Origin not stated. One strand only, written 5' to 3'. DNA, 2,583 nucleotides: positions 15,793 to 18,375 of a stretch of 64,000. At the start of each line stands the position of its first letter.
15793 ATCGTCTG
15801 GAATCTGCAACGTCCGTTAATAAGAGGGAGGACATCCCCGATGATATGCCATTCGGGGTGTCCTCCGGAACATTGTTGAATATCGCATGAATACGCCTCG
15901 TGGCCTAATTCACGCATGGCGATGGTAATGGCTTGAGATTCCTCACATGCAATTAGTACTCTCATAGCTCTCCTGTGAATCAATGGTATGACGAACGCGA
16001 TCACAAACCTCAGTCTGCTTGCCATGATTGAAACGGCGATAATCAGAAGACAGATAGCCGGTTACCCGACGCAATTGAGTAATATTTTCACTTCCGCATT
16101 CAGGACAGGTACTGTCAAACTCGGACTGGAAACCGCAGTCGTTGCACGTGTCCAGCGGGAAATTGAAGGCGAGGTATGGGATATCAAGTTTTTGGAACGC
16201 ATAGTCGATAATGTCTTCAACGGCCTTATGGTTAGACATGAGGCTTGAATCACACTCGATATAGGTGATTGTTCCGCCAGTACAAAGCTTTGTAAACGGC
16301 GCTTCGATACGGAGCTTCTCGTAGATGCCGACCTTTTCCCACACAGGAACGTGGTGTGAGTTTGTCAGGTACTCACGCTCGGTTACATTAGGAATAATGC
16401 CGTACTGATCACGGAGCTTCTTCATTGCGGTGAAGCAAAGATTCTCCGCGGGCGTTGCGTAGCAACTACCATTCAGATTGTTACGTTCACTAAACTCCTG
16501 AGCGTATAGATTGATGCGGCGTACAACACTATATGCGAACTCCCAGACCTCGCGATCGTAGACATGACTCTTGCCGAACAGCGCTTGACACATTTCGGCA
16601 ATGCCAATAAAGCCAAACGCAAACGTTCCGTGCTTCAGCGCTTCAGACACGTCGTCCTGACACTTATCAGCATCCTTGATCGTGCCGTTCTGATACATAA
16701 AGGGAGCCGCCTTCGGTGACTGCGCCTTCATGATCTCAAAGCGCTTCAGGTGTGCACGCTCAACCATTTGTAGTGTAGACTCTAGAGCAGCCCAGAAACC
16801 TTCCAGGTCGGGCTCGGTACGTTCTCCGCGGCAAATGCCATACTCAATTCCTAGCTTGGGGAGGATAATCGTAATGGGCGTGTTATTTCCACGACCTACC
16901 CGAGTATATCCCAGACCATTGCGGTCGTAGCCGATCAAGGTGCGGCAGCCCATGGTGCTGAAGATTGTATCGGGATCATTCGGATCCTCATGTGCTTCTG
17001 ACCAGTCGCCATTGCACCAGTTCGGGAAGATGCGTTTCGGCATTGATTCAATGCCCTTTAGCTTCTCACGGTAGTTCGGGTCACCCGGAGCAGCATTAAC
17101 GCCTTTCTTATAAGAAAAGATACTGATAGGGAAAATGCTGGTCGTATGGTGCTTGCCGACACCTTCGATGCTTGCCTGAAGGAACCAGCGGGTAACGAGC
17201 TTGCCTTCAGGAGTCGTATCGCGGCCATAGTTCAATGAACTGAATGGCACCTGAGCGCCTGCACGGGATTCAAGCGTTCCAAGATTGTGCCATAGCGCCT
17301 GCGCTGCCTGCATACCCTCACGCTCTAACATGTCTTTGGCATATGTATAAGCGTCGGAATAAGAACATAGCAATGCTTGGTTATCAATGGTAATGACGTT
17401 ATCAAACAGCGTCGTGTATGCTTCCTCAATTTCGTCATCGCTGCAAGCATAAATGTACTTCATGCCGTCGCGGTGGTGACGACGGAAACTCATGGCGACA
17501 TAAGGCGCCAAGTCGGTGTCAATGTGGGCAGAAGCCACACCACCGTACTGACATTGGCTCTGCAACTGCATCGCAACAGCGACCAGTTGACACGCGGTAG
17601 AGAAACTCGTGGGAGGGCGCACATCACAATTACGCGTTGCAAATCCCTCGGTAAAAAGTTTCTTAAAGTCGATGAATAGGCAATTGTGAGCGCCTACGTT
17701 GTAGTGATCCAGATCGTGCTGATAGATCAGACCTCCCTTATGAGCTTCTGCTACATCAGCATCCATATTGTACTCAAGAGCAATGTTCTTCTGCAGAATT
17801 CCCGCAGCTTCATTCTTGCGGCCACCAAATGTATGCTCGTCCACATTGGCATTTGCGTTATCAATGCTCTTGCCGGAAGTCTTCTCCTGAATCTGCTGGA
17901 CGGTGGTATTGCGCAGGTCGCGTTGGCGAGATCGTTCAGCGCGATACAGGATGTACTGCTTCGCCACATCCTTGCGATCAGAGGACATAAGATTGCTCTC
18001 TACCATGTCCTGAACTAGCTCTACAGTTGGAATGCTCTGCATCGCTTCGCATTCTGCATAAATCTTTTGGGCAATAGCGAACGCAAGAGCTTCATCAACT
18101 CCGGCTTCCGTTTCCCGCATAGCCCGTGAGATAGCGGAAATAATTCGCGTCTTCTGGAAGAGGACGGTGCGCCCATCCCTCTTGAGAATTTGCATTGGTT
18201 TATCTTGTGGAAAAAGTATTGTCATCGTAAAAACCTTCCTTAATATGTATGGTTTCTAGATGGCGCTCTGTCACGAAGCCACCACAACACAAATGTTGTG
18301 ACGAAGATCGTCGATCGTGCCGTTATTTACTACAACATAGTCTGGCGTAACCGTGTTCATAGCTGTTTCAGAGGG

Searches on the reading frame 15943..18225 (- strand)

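Call 74: search_protein_families(library=pfam, proteins=[window:15943-18225:-], max_evalue=0.001)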
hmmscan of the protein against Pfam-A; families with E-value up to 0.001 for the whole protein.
window:15943-18225:- (760 aa): 3 families
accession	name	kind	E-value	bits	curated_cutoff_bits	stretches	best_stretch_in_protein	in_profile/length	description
PF13597.11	NRDD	-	1.5e-146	489.8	26.2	1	125-746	2-562/562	Anaerobic ribonucleoside-triphosphate reductase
PF03477.21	ATP-cone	-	1.8e-19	70.5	25.8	1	11-99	1-87/88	ATP cone domain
PF01228.26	Gly_radical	-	4.9e-05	24.3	22.2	1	631-726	4-103/106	Glycine radical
